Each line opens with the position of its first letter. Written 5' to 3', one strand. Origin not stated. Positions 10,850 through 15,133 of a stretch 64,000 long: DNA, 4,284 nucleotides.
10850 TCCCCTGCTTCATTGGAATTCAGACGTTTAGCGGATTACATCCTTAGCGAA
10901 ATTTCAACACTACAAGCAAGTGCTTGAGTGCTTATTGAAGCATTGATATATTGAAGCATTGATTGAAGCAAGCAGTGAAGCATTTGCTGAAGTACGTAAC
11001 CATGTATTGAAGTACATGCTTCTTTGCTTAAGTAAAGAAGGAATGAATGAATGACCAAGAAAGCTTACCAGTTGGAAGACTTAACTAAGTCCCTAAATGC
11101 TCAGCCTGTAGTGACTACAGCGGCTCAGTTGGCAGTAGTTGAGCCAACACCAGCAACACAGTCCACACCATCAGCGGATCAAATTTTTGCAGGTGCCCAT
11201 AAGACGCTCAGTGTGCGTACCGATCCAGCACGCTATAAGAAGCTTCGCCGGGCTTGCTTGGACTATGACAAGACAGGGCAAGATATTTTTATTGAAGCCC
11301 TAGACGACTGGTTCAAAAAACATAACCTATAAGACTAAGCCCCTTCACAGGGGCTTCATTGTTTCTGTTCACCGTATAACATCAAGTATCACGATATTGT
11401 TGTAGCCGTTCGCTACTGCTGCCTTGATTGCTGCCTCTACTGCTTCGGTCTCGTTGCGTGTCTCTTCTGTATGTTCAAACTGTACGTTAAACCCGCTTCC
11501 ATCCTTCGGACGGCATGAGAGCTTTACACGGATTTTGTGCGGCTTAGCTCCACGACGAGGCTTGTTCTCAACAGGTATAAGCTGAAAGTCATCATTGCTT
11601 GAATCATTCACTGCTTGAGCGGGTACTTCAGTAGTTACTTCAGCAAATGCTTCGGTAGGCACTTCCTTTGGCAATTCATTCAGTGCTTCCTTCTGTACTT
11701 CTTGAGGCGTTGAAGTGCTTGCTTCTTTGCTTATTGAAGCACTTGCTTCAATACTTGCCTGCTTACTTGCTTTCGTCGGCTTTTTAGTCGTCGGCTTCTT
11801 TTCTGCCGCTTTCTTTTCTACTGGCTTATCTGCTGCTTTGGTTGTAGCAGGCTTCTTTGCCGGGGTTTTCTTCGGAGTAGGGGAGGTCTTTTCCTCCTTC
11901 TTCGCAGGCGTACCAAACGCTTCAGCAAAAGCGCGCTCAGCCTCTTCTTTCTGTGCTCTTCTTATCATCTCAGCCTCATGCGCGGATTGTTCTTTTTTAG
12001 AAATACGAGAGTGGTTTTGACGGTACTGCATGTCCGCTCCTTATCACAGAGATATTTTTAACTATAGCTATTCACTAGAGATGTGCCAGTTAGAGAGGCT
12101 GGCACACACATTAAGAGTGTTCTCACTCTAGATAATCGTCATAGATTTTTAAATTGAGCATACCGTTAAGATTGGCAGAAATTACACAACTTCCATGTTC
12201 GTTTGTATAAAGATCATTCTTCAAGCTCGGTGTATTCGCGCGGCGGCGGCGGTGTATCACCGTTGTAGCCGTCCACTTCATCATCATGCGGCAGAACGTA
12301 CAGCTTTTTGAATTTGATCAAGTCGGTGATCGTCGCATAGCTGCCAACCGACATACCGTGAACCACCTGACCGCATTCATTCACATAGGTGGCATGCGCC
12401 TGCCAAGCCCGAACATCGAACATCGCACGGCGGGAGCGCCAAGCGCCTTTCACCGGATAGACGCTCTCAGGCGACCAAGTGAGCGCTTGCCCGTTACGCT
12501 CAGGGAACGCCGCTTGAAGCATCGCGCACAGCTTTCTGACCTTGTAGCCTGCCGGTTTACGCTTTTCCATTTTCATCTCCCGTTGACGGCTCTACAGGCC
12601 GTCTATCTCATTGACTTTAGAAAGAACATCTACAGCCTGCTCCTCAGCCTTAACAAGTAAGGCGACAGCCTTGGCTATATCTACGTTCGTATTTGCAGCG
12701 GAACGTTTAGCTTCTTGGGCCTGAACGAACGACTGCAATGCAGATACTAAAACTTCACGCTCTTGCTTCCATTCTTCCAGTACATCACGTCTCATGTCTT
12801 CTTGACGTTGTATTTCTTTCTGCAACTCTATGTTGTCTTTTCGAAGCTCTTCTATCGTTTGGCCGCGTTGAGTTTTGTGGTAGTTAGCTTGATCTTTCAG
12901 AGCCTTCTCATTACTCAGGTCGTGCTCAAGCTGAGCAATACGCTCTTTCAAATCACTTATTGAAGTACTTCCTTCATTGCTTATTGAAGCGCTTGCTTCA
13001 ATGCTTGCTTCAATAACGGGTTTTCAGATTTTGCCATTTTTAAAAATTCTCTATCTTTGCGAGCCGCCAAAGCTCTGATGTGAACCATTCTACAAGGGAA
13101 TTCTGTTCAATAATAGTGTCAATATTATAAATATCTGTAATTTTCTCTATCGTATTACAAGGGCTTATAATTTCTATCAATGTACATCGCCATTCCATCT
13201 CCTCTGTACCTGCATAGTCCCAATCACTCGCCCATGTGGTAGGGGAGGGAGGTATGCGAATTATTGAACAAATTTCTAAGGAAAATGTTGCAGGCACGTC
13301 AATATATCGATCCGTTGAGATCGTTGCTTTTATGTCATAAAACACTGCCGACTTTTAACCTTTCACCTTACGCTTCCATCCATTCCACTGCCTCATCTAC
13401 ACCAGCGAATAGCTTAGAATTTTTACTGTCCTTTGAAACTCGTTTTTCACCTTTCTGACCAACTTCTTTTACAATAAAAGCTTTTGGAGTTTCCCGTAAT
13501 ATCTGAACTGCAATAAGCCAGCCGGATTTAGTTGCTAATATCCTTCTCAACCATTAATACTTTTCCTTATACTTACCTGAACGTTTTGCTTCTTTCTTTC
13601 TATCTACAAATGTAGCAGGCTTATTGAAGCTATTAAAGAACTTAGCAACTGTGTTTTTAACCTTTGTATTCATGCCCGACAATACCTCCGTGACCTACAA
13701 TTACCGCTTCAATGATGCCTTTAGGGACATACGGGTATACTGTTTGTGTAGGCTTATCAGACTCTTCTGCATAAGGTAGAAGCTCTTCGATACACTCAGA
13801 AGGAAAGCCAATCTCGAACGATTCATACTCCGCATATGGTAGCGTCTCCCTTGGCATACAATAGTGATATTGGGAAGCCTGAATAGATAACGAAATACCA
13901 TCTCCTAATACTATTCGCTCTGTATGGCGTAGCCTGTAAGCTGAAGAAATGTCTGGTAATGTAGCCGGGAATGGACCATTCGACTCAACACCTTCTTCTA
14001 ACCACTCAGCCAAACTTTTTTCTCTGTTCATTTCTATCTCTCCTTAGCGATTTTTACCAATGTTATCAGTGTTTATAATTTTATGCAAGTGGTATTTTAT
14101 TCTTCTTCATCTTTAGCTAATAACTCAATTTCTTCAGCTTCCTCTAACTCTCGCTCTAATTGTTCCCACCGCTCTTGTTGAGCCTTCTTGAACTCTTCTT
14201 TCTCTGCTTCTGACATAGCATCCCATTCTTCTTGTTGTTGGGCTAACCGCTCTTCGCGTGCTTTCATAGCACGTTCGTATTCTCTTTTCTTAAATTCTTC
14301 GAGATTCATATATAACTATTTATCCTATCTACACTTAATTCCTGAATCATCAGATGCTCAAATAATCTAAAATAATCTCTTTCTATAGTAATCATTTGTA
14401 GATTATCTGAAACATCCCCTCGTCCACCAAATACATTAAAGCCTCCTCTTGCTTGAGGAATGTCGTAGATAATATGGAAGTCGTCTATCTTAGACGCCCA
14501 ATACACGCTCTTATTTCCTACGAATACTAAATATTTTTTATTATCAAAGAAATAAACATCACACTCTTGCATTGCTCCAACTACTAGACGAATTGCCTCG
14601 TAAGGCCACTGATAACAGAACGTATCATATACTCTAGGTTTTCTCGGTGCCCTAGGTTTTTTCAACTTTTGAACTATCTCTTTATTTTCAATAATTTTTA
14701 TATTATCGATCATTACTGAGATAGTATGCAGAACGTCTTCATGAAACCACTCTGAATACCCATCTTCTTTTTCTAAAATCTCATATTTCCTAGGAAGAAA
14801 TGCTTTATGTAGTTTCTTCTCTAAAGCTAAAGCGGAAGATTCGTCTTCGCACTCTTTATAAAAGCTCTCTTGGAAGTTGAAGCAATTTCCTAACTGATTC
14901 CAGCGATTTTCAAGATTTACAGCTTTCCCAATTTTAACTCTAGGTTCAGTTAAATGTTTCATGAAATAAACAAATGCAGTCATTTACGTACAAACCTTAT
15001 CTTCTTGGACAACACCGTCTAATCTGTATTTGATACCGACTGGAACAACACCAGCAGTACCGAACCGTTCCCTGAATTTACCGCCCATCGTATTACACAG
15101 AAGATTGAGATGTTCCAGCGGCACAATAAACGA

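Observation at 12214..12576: Compositionally foreign GC-rich gene (moron) inside the AT-rich early region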

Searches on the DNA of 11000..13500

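Call 77: search_rna_families(source=window, start=11000, end=13500, threshold=evalue, max_evalue=1)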
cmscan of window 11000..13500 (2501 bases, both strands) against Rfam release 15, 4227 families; matches with E-value up to 1: 1.
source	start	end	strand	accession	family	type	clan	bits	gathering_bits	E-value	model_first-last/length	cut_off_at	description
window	11695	11762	-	RF03004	Lacto-phage-1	Gene; sRNA;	-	22.3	50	0.31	1-81/81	no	Lacto-phage-1 RNA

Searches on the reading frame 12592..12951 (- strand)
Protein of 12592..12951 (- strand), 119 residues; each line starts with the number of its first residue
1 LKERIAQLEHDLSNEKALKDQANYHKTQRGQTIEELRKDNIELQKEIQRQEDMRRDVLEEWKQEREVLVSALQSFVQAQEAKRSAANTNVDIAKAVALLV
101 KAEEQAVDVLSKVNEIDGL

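Call 6: search_protein_families(library=pfam, proteins=[window:12592-12951:-], max_evalue=0.1)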
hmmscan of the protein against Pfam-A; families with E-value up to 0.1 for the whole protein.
window:12592-12951:- (119 aa): 5 families
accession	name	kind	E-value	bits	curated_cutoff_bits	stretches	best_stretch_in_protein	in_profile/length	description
PF24980.1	LSU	-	0.011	16.2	30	1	33-63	3-30/53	Response to Low Sulfur (LSU) family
PF10473.14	CENP-F_leu_zip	-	0.049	14.1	34.5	1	1-73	64-136/140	Leucine-rich repeats of kinetochore protein Cenp-F/LEK1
PF05743.18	UEV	-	0.053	13.8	27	1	37-81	73-117/121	UEV domain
PF23362.1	DHX37_C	-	0.066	13.5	27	0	47-79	35-67/80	DEAH helicase DHX37 C-terminal domain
PF07791.16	Imm11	-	0.077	12.8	22.1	1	1-61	9-66/194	Immunity protein family (Imm11)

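Call 7: search_protein_families(library=phrogs, proteins=[window:12592-12951:-], max_evalue=0.1)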
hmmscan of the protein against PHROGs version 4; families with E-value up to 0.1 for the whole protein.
window:12592-12951:- (119 aa): 0 families

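Call 45: find_related_loci(query=window:12592-12951:-, collection=viral_contigs, flank=8000)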
Query window:12592-12951:- (119 aa) in viral_contigs; peptide patterns used: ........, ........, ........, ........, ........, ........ (x = any residue, [..] = any of these).
13 stretches matched a pattern; 2 encode a relative of the query (tblastn E <= 1e-3); 2 distinct loci.
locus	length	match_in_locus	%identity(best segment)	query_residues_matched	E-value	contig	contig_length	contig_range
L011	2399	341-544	31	48-119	2e-5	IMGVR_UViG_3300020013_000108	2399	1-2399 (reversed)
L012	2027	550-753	31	48-119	2e-5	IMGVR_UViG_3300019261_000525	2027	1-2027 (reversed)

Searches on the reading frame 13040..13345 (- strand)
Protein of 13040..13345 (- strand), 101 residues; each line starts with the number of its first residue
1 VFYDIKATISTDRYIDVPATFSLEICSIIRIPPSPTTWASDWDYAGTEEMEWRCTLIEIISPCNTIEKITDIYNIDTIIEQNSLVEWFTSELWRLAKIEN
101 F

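Call 6: search_protein_families(library=pfam, proteins=[window:13040-13345:-], max_evalue=0.1)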
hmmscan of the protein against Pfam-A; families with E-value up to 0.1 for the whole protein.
window:13040-13345:- (101 aa): 0 families

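Call 7: search_protein_families(library=phrogs, proteins=[window:13040-13345:-], max_evalue=0.1)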
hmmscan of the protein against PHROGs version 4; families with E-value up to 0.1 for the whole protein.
window:13040-13345:- (101 aa): 1 family
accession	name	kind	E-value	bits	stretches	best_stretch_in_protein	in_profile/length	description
phrog_4240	-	unknown function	0.037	15.2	1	31-53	27-49/91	-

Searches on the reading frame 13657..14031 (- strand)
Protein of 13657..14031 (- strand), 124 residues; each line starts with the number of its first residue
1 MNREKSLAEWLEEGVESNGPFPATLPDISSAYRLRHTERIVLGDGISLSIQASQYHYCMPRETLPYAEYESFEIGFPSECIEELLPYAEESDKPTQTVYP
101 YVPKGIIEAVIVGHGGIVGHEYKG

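Call 6: search_protein_families(library=pfam, proteins=[window:13657-14031:-], max_evalue=0.1)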
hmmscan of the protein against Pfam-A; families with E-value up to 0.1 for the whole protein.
window:13657-14031:- (124 aa): 0 families

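Call 7: search_protein_families(library=phrogs, proteins=[window:13657-14031:-], max_evalue=0.1)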
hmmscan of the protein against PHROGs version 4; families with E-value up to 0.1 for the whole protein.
window:13657-14031:- (124 aa): 1 family
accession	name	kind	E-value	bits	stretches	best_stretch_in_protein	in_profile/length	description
phrog_24554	-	unknown function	1.6e-09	38.6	1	20-111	13-113/147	-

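Call 87: find_related_loci(query=window:13657-14031:-, collection=metagenome_contigs, flank=6000)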
Query window:13657-14031:- (124 aa) in metagenome_contigs; peptide patterns used: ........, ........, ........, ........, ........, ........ (x = any residue, [..] = any of these).
219 stretches matched a pattern, but none encodes a relative of the query by tblastn (E <= 1e-3).

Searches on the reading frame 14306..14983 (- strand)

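Call 6: search_protein_families(library=pfam, proteins=[window:14306-14983:-], max_evalue=0.1)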
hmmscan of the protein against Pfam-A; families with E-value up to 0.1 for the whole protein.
window:14306-14983:- (225 aa): 4 families
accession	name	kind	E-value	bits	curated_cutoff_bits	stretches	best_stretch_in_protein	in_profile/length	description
PF10544.15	T5orf172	-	3.5e-07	31.1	20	1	4-84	2-90/101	T5orf172 domain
PF13455.12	MUG113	-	1.5e-06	29.1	22.3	1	16-81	1-60/73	Meiotically up-regulated gene 113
PF01541.30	GIY-YIG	-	2.2e-05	25.1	22.6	1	4-67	3-77/78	GIY-YIG catalytic domain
PF08456.15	Vmethyltransf_C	-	0.1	12.6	25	0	23-64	173-214/230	Viral methyltransferase C-terminal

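Call 7: search_protein_families(library=phrogs, proteins=[window:14306-14983:-], max_evalue=0.1)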
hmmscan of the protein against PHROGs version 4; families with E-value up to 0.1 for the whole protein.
window:14306-14983:- (225 aa): 4 families
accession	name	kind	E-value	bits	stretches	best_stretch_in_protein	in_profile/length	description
phrog_681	-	DNA, RNA and nucleotide metabolism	5e-11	42.9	1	4-109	441-554/576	endonuclease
phrog_8130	-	unknown function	2.7e-05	24.4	1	3-83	180-251/434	-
phrog_18411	-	DNA, RNA and nucleotide metabolism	0.00058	20.5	1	3-92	5-85/236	homing endonuclease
phrog_5032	-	unknown function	0.0048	17.6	1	3-101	78-167/178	-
